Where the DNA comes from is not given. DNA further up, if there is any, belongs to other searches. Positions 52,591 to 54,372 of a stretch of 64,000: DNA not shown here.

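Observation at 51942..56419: ImcH-like and CbcL-like quinol-oxidising cytochromes encoded side by side, preceded by duplicated monoheme cytochromes c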

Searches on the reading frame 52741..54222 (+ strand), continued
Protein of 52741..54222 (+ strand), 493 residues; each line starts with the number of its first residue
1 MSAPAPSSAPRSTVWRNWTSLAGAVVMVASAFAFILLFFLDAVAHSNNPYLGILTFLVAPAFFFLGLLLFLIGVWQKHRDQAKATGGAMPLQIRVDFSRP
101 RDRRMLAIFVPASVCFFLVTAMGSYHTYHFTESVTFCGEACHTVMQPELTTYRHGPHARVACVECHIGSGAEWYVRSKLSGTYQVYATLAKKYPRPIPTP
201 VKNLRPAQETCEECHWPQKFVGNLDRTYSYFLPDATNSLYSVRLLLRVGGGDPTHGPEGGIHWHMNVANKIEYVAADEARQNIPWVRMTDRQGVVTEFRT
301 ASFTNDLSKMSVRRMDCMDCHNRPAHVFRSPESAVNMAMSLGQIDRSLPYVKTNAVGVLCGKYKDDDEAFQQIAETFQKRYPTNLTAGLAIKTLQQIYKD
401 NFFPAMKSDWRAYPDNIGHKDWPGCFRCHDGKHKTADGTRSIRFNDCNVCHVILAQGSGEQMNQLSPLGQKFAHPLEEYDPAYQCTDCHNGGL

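Call 74: fold_search(model_id=the predicted structure, library=pdb)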
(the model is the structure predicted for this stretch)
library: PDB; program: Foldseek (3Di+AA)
matches with E <= 10: 254; with E <= 0.001: 0
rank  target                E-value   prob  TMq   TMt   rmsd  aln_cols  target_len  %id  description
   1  9bhe_A                1.8e-01  1.00  0.14  0.22   9.3        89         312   20  Salmonella undecaprenyl-phosphate 4-deoxy-4-formamido-L-arabinose transferase (ArnC) bound to UDP (released 2025-02-12)
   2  9asc_A                2.2e-01  1.00  0.14  0.22  12.0        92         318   21  Cryo-EM Structure of the Glycosyltransferase ArnC from Salmonella enterica in the UDP-bound State Determined on Talos  (released 2025-02-05)
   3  6nvw_B                2.5e-01  0.06  0.07  0.07  23.8       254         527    9  Crystal structure of penicillin G acylase from Bacillus megaterium (released 2019-07-03)
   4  9bhe_B                3.2e-01  0.99  0.14  0.22   9.3        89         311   20  Salmonella undecaprenyl-phosphate 4-deoxy-4-formamido-L-arabinose transferase (ArnC) bound to UDP (released 2025-02-12)
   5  5c5b_D                3.5e-01  0.21  0.13  0.17  37.4       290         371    9  Crystal Structure of Human APPL BAR-PH Heterodimer (released 2016-06-22)
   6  4h8s_B                3.9e-01  0.18  0.12  0.16  37.7       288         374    9  Crystal structure of human APPL2BARPH domain (released 2012-10-17)
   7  1w99                  3.9e-01  0.10  0.11  0.10  21.1       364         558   11  Mosquito-larvicidal toxin Cry4Ba from Bacillus thuringiensis ssp. Israelensis (released 2005-04-11)
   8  9ul0_B                4.6e-01  0.05  0.07  0.07  24.5       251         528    8  Wild-type Bacillus megaterium Penicillin G Acylase with Covalently Bound Phenylacetic Acid (released 2026-02-18)
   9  4h8s_C                5.6e-01  0.14  0.12  0.15  36.3       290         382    9  Crystal structure of human APPL2BARPH domain (released 2012-10-17)
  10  6nvx_B                6.5e-01  0.04  0.07  0.07  23.8       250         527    8  Crystal structure of penicillin G acylase from Bacillus sp. FJAT-27231 (released 2019-07-03)
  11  4ckg_B                8.0e-01  0.12  0.12  0.16  39.0       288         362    8  Helical reconstruction of ACAP1(BAR-PH domain) decorated membrane tubules by cryo-electron microscopy (released 2014-10-15)
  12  4e5t_G                8.0e-01  0.06  0.06  0.07  20.1       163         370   12  Crystal structure of a putative Mandelate racemase/Muconate lactonizing enzyme (Target PSI-200750) from Labrenzia alex (released 2012-03-28)
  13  2qgy_B                8.4e-01  0.04  0.05  0.07  21.4       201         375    9  Crystal structure of an enolase from the environmental genome shotgun sequencing of the Sargasso Sea (released 2007-07-24)
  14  3rcy_A                8.8e-01  0.04  0.05  0.06  19.6       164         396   10  CRYSTAL STRUCTURE OF Mandelate racemase/muconate lactonizing enzyme-like protein from Roseovarius sp. TM1035 (released 2011-05-18)
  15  8brr_B                8.8e-01  0.03  0.07  0.07  23.5       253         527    9  Crystal structure of a variant of penicillin G acylase from Bacillaceae i. s. sp. FJAT-27231 with reduced surface entr (released 2023-05-03)
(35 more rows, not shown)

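Call 75: search_solved_structures(query=A2, max_evalue=1, show_alignments=1)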
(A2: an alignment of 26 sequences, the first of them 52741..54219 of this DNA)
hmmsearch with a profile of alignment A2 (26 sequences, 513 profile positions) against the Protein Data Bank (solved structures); distinct sequences matched with E-value up to 1: 10.
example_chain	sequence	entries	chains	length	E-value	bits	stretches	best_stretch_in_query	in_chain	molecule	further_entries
2j7a_C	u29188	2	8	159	1.3e-05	27.2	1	102-187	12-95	CYTOCHROME C QUINOL DEHYDROGENASE NRFH | NAPC/NIRT CYTOCHROME C FAMILY PROTEIN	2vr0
1wad_A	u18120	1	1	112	0.02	16.6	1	147-213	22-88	CYTOCHROME C3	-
1qn0_A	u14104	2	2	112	0.029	16.1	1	147-213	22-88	CYTOCHROME C3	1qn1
6hr0_A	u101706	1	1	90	0.041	15.6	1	426-503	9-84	Cytochrome C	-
3cyr_A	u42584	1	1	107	0.12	14.1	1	147-181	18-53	CYTOCHROME C3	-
1gm4_A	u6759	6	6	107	0.12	14.1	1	147-181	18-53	CYTOCHROME C3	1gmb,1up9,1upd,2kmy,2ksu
1m1p_A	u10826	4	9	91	0.25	13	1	426-504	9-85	Small tetraheme cytochrome c | Periplasmic tetraheme cytochrome c CctA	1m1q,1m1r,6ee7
7lq5_A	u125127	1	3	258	0.31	12.7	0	427-458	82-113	Cytochrome c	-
2k3v_A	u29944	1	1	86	0.32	12.6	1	426-502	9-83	Tetraheme cytochrome c-type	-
3cao_A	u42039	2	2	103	0.39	12.4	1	439-512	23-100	CYTOCHROME C3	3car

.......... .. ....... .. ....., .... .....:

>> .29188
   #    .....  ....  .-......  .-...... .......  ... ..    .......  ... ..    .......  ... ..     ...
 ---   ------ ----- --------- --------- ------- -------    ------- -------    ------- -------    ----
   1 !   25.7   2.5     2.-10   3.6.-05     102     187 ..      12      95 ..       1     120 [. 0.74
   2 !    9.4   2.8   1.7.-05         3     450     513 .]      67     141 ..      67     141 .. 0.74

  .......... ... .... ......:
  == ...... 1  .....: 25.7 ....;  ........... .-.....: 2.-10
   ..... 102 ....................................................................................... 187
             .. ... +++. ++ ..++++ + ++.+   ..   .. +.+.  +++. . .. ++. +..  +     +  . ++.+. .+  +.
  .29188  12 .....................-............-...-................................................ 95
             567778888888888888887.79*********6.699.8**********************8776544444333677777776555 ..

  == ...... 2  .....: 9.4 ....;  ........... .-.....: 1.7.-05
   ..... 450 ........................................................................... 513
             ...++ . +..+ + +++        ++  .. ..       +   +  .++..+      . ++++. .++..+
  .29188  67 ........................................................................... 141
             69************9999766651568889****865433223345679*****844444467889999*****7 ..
